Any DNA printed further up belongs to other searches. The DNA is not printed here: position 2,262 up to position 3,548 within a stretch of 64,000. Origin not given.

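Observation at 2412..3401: Tyrosine recombinase next to the lysis cassette: integrase, resolvase or MrpR-like recombinase-fold regulator?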

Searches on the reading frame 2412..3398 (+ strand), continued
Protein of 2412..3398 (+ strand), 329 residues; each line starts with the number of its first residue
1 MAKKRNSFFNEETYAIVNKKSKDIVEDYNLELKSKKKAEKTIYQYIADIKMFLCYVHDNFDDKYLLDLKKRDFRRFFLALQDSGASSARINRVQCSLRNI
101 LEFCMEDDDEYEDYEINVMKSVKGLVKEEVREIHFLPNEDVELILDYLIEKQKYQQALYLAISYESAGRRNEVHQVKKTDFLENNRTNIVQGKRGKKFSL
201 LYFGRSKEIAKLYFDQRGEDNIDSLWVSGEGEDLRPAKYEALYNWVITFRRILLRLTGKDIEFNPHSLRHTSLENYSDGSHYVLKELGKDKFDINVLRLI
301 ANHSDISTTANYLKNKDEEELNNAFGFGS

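Call 36: find_related_loci(query=A2, collection=viral_contigs, flank=3000)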
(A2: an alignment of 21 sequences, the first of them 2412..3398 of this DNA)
Query A2 (329 aa) in viral_contigs; peptide patterns used: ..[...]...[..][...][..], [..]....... (x = any residue, [..] = any of these).
34 stretches matched a pattern; 15 encode a relative of the query (tblastn E <= 1e-3); 15 distinct loci.
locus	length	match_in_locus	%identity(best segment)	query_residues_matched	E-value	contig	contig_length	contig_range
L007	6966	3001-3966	67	4-326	3e-148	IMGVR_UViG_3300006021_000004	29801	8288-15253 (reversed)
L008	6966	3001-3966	67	4-326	3e-148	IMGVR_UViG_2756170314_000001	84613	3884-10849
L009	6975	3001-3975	66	1-327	3e-147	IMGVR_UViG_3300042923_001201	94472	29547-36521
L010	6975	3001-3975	64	1-327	4e-146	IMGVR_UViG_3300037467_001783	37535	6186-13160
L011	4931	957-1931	64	1-327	2e-147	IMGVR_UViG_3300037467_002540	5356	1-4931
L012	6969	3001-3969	66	4-327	5e-144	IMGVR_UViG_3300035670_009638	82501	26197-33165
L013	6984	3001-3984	62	1-327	3e-137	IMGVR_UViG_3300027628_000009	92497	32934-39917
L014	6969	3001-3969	61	4-327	3e-134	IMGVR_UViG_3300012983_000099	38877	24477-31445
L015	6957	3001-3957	64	5-325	4e-141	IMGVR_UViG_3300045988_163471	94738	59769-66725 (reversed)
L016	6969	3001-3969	60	4-327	2e-127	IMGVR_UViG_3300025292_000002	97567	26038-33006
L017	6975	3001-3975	65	1-327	6e-147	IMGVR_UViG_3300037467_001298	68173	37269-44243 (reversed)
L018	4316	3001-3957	57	8-326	1e-121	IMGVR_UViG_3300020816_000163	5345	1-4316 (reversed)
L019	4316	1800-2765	54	6-327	2e-119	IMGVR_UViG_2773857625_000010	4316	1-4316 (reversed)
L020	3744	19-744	69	86-327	4e-118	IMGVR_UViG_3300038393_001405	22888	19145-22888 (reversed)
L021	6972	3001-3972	48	6-327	2e-96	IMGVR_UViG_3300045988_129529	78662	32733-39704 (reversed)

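Call 40: predict_structure(alignment_id=A2)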
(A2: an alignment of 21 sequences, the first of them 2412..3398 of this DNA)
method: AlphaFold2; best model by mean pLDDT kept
length: 329 residues; sequences in the alignment: 21
mean_pLDDT: 84.3   pTM: 0.61
mean pLDDT of the five models: 84.3, 82.4, 81.7, 80.2, 76.9
residues with pLDDT >= 90: 168; 70-90: 111; 50-70: 27; < 50: 23
segments of 3 or more residues with pLDDT < 50: 1-5, 120-123, 125-130
pLDDT, mean of each block of 10 residues (from residue 1): 56 92 94 91 95 95 88 89 84 89 71 52 47 83 97 97 94 92 88 84 94 94 93 89 91 92 88 93 91 84 77 66 48
secondary structure, 60 per line:
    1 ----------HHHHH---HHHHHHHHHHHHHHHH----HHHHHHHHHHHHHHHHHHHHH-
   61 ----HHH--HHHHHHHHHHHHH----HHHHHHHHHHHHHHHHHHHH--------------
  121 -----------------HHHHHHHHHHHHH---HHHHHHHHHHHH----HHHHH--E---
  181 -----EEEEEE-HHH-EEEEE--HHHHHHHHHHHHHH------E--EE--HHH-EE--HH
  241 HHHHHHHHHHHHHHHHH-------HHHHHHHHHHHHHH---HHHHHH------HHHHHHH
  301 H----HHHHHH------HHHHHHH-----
elements in order: H11-15 H19-34 H39-59 H70-82 H87-106 H138-150 H154-165 H170-174 E186-191 E197-201 H204-217 H239-257 H265-278 H282-287 H294-301 H306-311 H318-324

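Call 45: fold_search(model_id=the predicted structure, library=pdb)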
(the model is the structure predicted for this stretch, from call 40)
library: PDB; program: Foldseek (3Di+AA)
matches with E <= 10: 89; with E <= 0.001: 61
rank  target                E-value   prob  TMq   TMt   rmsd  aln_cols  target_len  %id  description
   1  2a3v_A                3.1e-09  1.00  0.54  0.57   7.2       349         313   17  Structural basis for broad DNA-specificity in integron recombination (released 2006-05-02)
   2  2a3v_C                4.0e-09  1.00  0.54  0.55   6.7       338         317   16  Structural basis for broad DNA-specificity in integron recombination (released 2006-05-02)
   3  4a8e                  3.8e-08  1.00  0.41  0.49  10.2       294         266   21  The structure of a dimeric Xer recombinase from archaea (released 2012-12-05)
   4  5hxy_D                6.0e-08  1.00  0.45  0.53  14.8       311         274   15  Crystal structure of XerA recombinase (released 2017-02-01)
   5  2a3v_B                6.0e-08  1.00  0.49  0.50   7.7       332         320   18  Structural basis for broad DNA-specificity in integron recombination (released 2006-05-02)
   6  5hxy_A                7.4e-08  1.00  0.44  0.51  15.0       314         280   16  Crystal structure of XerA recombinase (released 2017-02-01)
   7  5hxy_B                7.4e-08  1.00  0.43  0.50  15.4       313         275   15  Crystal structure of XerA recombinase (released 2017-02-01)
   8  5hxy_C                8.2e-08  1.00  0.43  0.50  15.0       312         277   15  Crystal structure of XerA recombinase (released 2017-02-01)
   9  5hxy_F                1.8e-07  1.00  0.43  0.52  15.0       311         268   16  Crystal structure of XerA recombinase (released 2017-02-01)
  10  6en2_A                3.4e-07  1.00  0.60  0.62   6.6       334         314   13  Structure of the Tn1549 transposon Integrase (aa 82-397, R225K) in complex with a circular intermediate DNA (CI6b-DNA) (released 2018-04-04)
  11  5jjv_B                4.5e-07  1.00  0.60  0.56   5.2       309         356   19  Crystal structure of XerH site-specific recombinase bound to palindromic difH substrate: post-cleavage complex (released 2016-12-28)
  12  6emz_A                5.8e-07  1.00  0.59  0.61   6.8       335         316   13  Structure of the Tn1549 transposon Integrase (aa 82-397, R225K) in complex with circular intermediate DNA (CI5-DNA) (released 2018-04-04)
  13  1z1b_B                9.2e-07  1.00  0.58  0.55   5.3       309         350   14  Crystal structure of a lambda integrase dimer bound to a COC' core site (released 2005-06-28)
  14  5jjv_A                9.2e-07  1.00  0.60  0.56   5.4       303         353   18  Crystal structure of XerH site-specific recombinase bound to palindromic difH substrate: post-cleavage complex (released 2016-12-28)
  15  6emy_B                1.0e-06  1.00  0.59  0.61   6.6       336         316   15  Structure of the Tn1549 transposon Integrase (aa 82-397, Y379F) in complex with transposon right end DNA (released 2018-04-04)
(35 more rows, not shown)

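Call 49: find_encoding_contigs(protein=P0001, flank=10000, max_places=10)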
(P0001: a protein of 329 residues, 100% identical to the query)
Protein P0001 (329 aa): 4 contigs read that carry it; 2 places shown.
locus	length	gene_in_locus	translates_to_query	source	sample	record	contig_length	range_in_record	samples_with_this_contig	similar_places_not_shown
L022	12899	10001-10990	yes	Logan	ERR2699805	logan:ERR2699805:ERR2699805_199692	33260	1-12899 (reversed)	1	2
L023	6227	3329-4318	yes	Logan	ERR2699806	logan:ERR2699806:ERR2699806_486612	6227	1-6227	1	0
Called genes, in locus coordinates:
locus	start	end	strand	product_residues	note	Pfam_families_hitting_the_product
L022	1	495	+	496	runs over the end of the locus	PF06605:Prophage_tail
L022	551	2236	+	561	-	-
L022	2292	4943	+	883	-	-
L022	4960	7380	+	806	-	PF05895:DUF859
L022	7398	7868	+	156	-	-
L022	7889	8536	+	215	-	PF01551:Peptidase_M23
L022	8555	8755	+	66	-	-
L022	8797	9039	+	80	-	-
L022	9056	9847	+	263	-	PF02557:VanY, PF13539:Peptidase_M15_4, PF01471:PG_binding_1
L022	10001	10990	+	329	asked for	PF02899:Phage_int_SAM_1 (faint), PF00589:Phage_integrase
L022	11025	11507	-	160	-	-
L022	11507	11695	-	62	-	-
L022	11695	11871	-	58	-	-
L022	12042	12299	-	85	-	-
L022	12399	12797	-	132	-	-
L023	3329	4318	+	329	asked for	PF02899:Phage_int_SAM_1 (faint), PF00589:Phage_integrase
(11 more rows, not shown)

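Call 50: find_encoding_contigs(protein=P0002, flank=10000, max_places=6)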
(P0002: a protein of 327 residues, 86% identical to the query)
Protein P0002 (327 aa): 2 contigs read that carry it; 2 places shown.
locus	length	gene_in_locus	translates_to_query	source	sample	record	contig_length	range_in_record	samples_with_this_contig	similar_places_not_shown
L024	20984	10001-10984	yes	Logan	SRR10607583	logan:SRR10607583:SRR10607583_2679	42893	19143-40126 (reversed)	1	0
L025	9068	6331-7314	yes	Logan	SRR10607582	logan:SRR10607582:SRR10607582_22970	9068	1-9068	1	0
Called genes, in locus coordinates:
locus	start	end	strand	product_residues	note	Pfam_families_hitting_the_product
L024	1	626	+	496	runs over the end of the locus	PF06605:Prophage_tail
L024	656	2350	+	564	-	-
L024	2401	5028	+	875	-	-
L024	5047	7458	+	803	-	PF05895:DUF859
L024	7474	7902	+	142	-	-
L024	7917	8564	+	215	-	PF01551:Peptidase_M23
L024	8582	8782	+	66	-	-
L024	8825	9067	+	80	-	-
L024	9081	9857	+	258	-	PF02557:VanY, PF13539:Peptidase_M15_4, PF01471:PG_binding_1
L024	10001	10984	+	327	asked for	PF02899:Phage_int_SAM_1 (faint), PF13495:Phage_int_SAM_4 (weak), PF00589:Phage_integrase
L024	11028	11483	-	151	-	-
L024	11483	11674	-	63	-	-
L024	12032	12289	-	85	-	-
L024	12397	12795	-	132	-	-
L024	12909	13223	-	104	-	-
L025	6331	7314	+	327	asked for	PF02899:Phage_int_SAM_1 (faint), PF13495:Phage_int_SAM_4 (weak), PF00589:Phage_integrase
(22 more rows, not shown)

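Call 84: search_solved_structures(query=A2, max_evalue=10, show_alignments=0)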
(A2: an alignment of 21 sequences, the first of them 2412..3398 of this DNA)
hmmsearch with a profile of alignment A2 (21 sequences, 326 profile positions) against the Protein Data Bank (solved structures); distinct sequences matched with E-value up to 10: 2.
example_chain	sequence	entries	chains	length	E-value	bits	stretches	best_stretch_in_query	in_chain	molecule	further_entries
9i5v_14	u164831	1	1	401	1.7e-06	30.6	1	35-295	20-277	Ribosome-associated translation inhibitor RaiA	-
4a8e_A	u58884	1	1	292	0.00018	23.9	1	27-316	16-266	PROBABLE TYROSINE RECOMBINASE XERC-LIKE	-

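Call 85: search_protein_families(library=ncbifam, proteins=[window:2412-3398:+], max_evalue=0.01)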
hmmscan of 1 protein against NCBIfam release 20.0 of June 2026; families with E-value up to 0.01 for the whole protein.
window:2412-3398:+ (329 aa): 4 families
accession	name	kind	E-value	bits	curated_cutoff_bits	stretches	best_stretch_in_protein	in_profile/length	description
TIGR02224.1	recomb_XerC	equivalog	4.4e-17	62.4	335.15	1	32-315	7-277/295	tyrosine recombinase XerC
NF040815.2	recomb_XerA_Arch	equivalog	3.9e-16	59.4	220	1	26-319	1-258/263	site-specific tyrosine recombinase/integron integrase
NF001399.0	PRK00283.1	subfamily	3.7e-09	36.2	279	1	20-313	4-281/300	tyrosine recombinase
TIGR02225.1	recomb_XerD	equivalog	8.9e-09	35.1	329.6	1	31-271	6-241/290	site-specific tyrosine recombinase XerD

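Call 98: search_dna_similar(query=window:2412-3398:+, collection=phages, mode=protein, max_rows=45, rows=spread)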
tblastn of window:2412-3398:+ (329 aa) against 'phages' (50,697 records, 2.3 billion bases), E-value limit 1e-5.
Records with a match: 132; places in all: 134; records where one place covers at least 80% of the query: 129.
Best place of each record, by identity: 60-80% 1; <60% 131.
By first word of the organism name: Staphylococcus 43; Bacillus 34; Lactococcus 19; Lactobacillus 18; Enterococcus 12; Geobacillus 1; Arcanobacterium 1; Leuconostoc 1; Lactiplantibacillus 1; Stenotrophomonas 1; and 1 more.
By host as written in the record: Staphylococcus sp. 17; Lactococcus lactis 15; Lactobacillus plantarum 8; - 7; Bacillus subtilis subsp. subtilis str. 168 5; Enterococcus faecalis ATCC 700802 / V583 4; Mammaliicoccus sciuri C6854 3; Lactobacillus plantarum IMAU10120 3; and 46 more.
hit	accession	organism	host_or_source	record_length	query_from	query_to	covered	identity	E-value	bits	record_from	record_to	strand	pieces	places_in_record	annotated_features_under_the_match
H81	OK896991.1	Geobacillus phage GR1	Geobacillus stearothermophilus ATCC ...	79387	4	327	98%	65.4%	2e-124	398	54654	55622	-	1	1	tyrosine-type recombinase/integrase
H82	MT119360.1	Enterococcus phage nattely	Enterococcus faecalis ATCC 700802 / V583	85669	4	326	98%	57.3%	1e-105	344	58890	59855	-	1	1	integrase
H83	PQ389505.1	Enterococcus phage vB_EfKM29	Enterococcus faecium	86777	4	326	98%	57.3%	1e-105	344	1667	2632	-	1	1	site-specific recombinase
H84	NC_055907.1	Enterococcus phage 9183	Enterococcus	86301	4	326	98%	57.3%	3e-105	343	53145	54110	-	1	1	site-specific recombinase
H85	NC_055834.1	Enterococcus phage vipetofem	Enterococcus faecalis ATCC 700802 / V583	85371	4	326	98%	57.0%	4e-105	342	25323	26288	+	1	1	integrase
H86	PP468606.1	Staphylococcus phage SpP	Staphylococcus saprophyticus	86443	4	326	98%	56.8%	4e-98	323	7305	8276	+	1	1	integrase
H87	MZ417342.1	Staphylococcus phage PG-2021_68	Mammaliicoccus sciuri C6854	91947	1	326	99%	53.8%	2e-93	309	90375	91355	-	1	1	record has no annotation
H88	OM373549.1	Staphylococcus phage vB_SpsS-DH5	Staphylococcus pseudintermedius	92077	1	326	99%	52.9%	6e-93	307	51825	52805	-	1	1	record has no annotation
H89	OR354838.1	Staphylococcus phage S-CoN_Ph15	Staphylococcus sp.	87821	4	326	98%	50.2%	1e-82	278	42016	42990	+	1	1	hypothetical protein (x2)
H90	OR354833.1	Staphylococcus phage S-CoN_Ph10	Staphylococcus sp.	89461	4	326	98%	50.2%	1e-82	278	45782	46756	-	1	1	hypothetical protein (x2)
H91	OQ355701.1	Staphylococcus phage vB_SepS_BE22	Staphylococcus epidermidis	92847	4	326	98%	50.2%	1e-82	278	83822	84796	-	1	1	hypothetical protein (x2)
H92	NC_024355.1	Staphylococcus phage 6ec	Homo sapiens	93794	4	326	98%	50.2%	2e-82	277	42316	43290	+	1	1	integrase | terminator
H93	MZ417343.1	Staphylococcus phage PG-2021_74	Staphylococcus epidermidis I0515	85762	4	326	98%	49.8%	2e-82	277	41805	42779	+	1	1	record has no annotation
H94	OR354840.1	Staphylococcus phage S-CoN_Ph17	Staphylococcus sp.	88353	4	326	98%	49.8%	3e-82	277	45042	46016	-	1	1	hypothetical protein (x2)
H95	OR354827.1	Staphylococcus phage S-CoN_Ph4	Staphylococcus sp.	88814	4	326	98%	49.8%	3e-82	277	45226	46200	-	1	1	hypothetical protein (x2)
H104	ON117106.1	Lactiplantibacillus phage Gut-P1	Lactiplantibacillus plantarum ...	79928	8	326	97%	47.5%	3e-82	277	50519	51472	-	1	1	hypothetical protein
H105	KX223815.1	Lactobacillus phage P1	Lactobacillus plantarum IMAU10120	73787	8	326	97%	47.2%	3e-82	277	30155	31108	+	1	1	recombinase/integrase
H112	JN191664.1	Bacillus phage BtCS33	Bacillus thuringiensis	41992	17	327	95%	40.1%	2e-51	188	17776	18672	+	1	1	site-specific recombinase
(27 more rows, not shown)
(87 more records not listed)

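Call 105: get_annotated_region(hit=H112, flank=5000)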
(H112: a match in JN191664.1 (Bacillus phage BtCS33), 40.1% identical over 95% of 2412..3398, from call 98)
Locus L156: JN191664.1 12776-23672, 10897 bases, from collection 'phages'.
description: Bacillus phage BtCS33, complete genome.
organism: Bacillus phage BtCS33 (NCBI taxid 1194641)
taxonomy: Viruses; Duplodnaviria; Heunggongvirae; Uroviricota; Caudoviricetes; Camtrevirus; Camtrevirus BtCS33
host: Bacillus thuringiensis; source: -; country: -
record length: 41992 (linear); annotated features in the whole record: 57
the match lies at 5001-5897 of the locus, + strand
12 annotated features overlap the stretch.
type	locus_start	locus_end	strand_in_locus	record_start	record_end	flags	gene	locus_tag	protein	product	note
CDS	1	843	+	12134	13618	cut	-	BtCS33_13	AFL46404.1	phage tail fiber protein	ORF13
CDS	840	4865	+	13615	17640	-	-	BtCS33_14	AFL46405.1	minor structural protein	ORF14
CDS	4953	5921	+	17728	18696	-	-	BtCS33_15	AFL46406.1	site-specific recombinase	ORF15; similar to Prophage LambdaBa02, site-specific recombinase, phage integrase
CDS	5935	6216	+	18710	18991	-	-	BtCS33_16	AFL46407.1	hypothetical protein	ORF16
CDS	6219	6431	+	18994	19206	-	-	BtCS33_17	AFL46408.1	hypothetical protein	ORF17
CDS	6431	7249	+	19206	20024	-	-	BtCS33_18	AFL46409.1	N-acetylmuramoyl-L-alanine amidase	ORF18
CDS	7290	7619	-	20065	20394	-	-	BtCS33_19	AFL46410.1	hypothetical protein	ORF19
CDS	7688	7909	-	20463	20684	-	-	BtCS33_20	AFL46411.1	hypothetical protein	ORF20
CDS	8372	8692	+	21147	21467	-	-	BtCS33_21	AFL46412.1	hypothetical protein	ORF21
CDS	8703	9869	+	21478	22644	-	-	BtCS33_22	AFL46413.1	cell division FtsK/SpoIIIE protein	ORF22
CDS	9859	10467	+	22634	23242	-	-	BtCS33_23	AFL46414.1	hypothetical protein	ORF23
CDS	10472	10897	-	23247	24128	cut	-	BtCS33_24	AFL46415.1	putative cytosolic protein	ORF24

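Call 109: find_encoding_contigs(protein=P0043, flank=6000, max_places=3)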
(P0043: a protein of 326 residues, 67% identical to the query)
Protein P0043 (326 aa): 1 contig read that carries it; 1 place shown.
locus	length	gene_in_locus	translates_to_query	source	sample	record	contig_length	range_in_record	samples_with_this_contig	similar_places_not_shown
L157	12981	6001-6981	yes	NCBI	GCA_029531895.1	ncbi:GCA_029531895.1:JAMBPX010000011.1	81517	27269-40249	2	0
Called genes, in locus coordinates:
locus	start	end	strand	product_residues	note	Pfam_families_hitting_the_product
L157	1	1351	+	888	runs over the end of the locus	PF12708:Pect-lyase_RHGA_epim, PF11962:Peptidase_G2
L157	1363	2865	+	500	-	-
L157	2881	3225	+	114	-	PF27183:Phage_YomQ_N (weak)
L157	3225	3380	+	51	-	PF09693:Phage_XkdX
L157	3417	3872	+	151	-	PF05105:Phage_holin_4_1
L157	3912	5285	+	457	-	PF05257:CHAP, PF01510:Amidase_2, PF08460:SH3_5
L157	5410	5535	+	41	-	-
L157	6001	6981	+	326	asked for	PF02899:Phage_int_SAM_1 (weak), PF00589:Phage_integrase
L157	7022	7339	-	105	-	PF21784:Bflower (weak)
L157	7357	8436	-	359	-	-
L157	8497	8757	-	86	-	-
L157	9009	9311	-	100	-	-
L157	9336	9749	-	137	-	-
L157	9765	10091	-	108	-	-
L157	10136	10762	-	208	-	PF07275:ArdA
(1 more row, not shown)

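Call 110: find_encoding_contigs(protein=P0013, flank=6000, max_places=3)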
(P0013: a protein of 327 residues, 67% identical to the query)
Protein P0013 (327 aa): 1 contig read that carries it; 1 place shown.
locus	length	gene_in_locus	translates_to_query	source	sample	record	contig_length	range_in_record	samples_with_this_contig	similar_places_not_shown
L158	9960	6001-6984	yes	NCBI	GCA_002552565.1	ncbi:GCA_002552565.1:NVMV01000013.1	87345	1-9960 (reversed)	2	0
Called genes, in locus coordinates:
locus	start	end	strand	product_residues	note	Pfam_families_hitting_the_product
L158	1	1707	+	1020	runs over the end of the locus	-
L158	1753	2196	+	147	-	PF05105:Phage_holin_4_1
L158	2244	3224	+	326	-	PF01510:Amidase_2, PF01471:PG_binding_1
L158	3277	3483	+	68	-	-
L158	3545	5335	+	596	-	PF10651:BppU_N, PF13570:Beta-prop_ACSF4, PF25292:Beta-prop_CGLA, PF13517:FG-GAP_3 (faint), PF13570:Beta-prop_ACSF4, PF13360:PQQ_2 (weak), PF25292:Beta-prop_CGLA (weak)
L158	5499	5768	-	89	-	-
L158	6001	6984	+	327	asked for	PF02899:Phage_int_SAM_1, PF13495:Phage_int_SAM_4 (weak), PF00589:Phage_integrase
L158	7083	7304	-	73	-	-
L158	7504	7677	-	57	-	-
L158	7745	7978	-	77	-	-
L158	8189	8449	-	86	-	-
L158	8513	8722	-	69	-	-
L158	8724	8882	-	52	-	-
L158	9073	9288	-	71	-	-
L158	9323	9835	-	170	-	PF07498:Rho_N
